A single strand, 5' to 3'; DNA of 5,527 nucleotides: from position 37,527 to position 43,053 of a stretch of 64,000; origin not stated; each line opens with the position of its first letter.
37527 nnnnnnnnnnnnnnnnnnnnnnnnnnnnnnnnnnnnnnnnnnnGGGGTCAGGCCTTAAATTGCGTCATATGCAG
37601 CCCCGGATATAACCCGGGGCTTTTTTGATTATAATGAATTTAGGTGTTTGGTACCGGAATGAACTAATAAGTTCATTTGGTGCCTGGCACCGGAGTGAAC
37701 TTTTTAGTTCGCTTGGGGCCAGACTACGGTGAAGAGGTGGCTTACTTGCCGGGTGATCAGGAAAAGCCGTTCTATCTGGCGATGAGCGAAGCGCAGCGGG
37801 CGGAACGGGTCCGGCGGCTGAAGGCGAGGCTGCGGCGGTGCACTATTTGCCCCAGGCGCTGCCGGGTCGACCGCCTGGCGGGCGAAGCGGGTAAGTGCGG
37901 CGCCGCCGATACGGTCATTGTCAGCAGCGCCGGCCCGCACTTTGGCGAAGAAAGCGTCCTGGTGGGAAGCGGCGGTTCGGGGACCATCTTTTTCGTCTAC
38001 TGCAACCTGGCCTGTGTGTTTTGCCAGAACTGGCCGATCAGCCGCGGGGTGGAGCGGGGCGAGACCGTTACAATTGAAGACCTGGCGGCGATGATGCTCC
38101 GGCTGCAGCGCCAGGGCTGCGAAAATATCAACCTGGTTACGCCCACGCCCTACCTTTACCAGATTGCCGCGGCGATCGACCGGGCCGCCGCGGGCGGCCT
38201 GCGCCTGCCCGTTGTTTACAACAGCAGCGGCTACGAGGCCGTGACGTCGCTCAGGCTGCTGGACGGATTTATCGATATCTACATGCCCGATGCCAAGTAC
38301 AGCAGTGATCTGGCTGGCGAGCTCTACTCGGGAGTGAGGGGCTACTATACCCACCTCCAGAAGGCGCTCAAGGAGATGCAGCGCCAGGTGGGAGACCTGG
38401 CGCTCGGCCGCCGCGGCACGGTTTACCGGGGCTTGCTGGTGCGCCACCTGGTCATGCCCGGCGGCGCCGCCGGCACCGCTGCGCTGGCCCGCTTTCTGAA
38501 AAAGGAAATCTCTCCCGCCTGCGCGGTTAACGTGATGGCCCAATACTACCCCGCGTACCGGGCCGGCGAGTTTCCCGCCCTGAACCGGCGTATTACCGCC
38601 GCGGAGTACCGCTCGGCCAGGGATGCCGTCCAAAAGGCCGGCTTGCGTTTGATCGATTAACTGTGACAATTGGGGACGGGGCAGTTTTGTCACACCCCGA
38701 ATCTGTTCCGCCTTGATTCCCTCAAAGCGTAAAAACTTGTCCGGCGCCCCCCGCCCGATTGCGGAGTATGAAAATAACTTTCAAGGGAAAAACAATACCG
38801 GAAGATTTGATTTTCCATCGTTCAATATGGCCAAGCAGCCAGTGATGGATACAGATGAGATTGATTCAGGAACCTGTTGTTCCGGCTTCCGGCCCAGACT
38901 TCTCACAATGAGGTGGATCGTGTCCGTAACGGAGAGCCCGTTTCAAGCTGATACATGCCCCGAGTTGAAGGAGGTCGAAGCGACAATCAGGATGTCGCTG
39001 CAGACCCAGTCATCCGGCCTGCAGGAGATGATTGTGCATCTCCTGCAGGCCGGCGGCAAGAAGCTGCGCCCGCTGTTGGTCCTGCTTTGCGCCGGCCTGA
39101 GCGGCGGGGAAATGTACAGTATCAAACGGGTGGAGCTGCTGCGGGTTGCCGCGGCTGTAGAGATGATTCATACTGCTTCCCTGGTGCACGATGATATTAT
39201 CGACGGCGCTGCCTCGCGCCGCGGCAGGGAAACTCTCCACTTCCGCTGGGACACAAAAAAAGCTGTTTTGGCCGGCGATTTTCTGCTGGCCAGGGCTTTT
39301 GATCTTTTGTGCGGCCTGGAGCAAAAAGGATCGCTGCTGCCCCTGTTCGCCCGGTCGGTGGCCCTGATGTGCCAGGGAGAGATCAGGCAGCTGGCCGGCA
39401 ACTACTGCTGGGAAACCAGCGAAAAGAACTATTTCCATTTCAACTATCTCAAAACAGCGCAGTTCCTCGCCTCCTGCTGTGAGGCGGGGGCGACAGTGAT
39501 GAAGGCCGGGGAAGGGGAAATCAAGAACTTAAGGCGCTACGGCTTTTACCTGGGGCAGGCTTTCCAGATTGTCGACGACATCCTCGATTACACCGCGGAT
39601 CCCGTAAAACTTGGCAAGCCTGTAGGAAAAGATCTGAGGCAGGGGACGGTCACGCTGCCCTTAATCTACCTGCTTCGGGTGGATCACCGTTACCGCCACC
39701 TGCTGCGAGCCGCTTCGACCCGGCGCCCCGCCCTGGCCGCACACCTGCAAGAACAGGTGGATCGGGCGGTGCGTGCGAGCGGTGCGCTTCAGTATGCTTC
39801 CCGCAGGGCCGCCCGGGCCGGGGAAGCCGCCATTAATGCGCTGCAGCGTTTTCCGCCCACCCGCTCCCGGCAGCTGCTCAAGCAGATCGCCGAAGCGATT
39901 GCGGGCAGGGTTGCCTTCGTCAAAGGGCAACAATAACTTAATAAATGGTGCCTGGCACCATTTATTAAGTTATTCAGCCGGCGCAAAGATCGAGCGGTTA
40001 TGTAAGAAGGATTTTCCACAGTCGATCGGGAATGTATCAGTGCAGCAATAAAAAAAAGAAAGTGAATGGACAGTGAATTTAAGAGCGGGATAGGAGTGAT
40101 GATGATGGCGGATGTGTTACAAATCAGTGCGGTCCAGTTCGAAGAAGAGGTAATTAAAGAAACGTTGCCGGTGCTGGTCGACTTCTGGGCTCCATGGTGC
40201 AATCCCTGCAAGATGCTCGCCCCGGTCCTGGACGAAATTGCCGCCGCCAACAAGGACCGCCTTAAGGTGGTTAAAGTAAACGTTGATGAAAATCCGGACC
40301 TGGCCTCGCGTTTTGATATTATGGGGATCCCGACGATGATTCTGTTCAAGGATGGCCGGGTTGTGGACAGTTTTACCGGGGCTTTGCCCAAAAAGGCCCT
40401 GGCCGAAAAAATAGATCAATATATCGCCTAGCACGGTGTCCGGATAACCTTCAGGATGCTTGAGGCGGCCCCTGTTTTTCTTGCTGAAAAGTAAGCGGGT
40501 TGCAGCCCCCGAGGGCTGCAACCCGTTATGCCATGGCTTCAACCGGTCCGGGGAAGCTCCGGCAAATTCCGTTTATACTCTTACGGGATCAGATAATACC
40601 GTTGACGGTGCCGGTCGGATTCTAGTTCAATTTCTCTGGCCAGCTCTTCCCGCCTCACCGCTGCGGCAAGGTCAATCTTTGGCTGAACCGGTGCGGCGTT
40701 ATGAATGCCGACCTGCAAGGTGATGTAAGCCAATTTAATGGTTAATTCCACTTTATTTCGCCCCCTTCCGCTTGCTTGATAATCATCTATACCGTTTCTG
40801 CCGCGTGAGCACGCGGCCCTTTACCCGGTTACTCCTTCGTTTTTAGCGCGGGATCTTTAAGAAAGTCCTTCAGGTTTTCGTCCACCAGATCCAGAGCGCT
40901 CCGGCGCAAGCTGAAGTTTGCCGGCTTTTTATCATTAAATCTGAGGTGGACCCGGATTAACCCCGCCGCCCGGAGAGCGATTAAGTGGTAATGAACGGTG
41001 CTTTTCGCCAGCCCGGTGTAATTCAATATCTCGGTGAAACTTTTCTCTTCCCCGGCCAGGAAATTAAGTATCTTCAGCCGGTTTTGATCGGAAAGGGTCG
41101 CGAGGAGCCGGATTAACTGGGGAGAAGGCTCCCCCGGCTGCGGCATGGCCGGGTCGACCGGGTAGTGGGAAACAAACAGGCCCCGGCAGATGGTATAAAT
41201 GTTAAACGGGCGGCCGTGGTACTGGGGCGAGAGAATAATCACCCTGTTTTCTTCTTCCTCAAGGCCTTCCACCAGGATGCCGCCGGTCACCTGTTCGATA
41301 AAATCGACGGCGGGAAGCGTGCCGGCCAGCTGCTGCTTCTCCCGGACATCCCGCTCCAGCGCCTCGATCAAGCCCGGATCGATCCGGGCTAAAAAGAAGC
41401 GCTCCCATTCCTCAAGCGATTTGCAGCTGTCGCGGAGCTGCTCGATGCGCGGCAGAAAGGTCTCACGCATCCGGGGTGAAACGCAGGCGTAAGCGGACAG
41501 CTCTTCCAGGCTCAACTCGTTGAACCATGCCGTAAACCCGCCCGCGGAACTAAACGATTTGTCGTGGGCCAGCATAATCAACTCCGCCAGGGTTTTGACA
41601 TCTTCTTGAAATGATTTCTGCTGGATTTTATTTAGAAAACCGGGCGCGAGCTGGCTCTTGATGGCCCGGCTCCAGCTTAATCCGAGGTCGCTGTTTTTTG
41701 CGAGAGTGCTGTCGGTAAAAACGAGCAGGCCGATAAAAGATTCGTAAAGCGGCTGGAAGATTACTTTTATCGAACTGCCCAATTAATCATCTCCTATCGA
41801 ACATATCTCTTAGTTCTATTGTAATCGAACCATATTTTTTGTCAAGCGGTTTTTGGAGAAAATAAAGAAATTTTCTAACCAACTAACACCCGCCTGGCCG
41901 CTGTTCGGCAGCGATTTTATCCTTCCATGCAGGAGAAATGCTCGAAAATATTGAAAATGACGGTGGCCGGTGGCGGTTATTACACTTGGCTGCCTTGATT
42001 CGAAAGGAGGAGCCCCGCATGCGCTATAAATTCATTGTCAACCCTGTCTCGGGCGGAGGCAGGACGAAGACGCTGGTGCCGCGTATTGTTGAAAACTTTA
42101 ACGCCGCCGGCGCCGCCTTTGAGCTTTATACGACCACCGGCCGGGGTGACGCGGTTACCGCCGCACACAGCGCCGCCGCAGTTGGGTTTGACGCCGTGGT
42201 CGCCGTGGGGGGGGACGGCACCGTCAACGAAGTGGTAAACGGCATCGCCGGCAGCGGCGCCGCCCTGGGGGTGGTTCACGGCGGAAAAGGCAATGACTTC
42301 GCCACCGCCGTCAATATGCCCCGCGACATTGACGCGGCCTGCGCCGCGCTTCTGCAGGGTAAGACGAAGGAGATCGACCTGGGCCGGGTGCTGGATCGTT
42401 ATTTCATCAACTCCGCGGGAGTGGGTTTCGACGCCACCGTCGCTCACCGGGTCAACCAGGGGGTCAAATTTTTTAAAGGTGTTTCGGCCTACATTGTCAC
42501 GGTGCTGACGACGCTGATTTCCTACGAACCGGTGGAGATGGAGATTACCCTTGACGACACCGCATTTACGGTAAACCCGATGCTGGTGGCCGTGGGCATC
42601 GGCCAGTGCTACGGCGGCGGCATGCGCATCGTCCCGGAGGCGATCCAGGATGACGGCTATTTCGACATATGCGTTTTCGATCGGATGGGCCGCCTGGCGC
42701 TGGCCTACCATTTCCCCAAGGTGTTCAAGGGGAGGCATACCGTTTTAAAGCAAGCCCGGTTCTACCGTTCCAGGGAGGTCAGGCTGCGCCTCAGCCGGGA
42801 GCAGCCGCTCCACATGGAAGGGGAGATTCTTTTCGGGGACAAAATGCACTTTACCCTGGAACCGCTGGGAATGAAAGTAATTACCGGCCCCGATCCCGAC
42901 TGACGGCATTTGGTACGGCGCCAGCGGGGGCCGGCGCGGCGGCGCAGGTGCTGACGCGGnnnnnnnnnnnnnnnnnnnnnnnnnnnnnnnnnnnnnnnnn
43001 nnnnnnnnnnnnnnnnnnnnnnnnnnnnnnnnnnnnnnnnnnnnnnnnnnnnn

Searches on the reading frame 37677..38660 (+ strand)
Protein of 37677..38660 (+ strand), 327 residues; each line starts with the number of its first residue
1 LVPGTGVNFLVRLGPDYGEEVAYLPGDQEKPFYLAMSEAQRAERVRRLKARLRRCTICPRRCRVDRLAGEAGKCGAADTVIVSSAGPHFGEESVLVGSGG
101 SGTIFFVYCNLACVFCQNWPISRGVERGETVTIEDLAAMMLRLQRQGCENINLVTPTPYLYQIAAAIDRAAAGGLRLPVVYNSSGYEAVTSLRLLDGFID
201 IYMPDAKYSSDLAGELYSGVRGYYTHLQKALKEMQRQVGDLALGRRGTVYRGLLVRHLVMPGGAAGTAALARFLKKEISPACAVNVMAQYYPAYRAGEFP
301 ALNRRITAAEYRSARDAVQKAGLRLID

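Call 7: search_protein_families(library=pfam, proteins=[window:37677-38660:+])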
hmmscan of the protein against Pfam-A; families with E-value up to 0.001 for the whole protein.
window:37677-38660:+ (327 aa): 1 family
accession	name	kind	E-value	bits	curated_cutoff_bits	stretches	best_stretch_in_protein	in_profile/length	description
PF04055.27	Radical_SAM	-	4.7e-09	37.1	29.5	1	104-187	2-88/166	Radical SAM superfamily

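Call 8: search_protein_families(library=ncbifam, proteins=[window:37677-38660:+])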
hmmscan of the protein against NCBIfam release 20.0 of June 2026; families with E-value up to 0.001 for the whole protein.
window:37677-38660:+ (327 aa): 2 families
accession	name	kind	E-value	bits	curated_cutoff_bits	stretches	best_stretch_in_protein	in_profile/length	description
TIGR04337.1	AmmeMemoSam_rS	hypoth_equivalog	1.7e-06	27.2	220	1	108-186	78-156/349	AmmeMemoRadiSam system radical SAM enzyme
TIGR02495.1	NrdG2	equivalog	4.6e-06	26.1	131.15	1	101-254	18-168/193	anaerobic ribonucleoside-triphosphate reductase activating protein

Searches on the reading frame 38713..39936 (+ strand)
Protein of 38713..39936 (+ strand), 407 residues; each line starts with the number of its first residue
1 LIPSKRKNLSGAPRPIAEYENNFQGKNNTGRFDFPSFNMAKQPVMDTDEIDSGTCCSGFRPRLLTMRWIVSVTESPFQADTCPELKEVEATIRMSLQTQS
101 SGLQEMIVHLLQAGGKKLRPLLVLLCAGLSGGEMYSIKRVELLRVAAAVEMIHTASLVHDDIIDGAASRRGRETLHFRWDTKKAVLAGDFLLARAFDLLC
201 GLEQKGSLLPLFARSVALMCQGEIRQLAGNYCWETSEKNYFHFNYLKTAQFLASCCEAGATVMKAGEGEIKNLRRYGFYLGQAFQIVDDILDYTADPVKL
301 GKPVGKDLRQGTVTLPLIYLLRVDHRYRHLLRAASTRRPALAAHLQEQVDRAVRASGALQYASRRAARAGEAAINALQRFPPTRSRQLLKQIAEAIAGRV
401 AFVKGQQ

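Call 26: search_protein_families(library=pfam, proteins=[window:38713-39936:+])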
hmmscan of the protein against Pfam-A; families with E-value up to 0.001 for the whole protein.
window:38713-39936:+ (407 aa): 1 family
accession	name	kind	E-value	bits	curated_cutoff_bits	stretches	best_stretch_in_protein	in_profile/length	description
PF00348.22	polyprenyl_synt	-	7.2e-64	215.8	27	1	103-347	4-246/251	Polyprenyl synthetase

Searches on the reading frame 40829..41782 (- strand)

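Call 26: search_protein_families(library=pfam, proteins=[window:40829-41782:-])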
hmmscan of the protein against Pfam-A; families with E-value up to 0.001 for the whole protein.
window:40829-41782:- (317 aa): 4 families
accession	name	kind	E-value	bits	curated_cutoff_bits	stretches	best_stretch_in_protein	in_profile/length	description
PF01022.26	HTH_5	-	1.1e-12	48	22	1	232-277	1-46/47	Bacterial regulatory protein, arsR family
PF09339.16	HTH_IclR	-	2e-08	34.3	22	1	236-277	6-49/52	IclR helix-turn-helix domain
PF12840.13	HTH_20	-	4.9e-08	33.3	27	1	230-279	1-51/51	Helix-turn-helix domain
PF12802.13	MarR_2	-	0.00021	21.8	27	1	237-278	9-52/61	MarR family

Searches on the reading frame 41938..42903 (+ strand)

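Call 26: search_protein_families(library=pfam, proteins=[window:41938-42903:+])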
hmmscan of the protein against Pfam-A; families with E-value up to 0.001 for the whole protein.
window:41938-42903:+ (321 aa): 3 families
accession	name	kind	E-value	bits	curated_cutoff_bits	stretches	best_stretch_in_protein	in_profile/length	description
PF00781.29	DAGK_cat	-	7.3e-33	113.3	23.6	1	30-151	2-125/125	Diacylglycerol kinase catalytic domain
PF19279.4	YegS_C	-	5.6e-30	104.6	27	1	160-315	3-157/158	YegS C-terminal NAD kinase beta sandwich-like domain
PF01513.26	NAD_kinase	-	0.00058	20.6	25.5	1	71-141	60-128/130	ATP-NAD kinase N-terminal domain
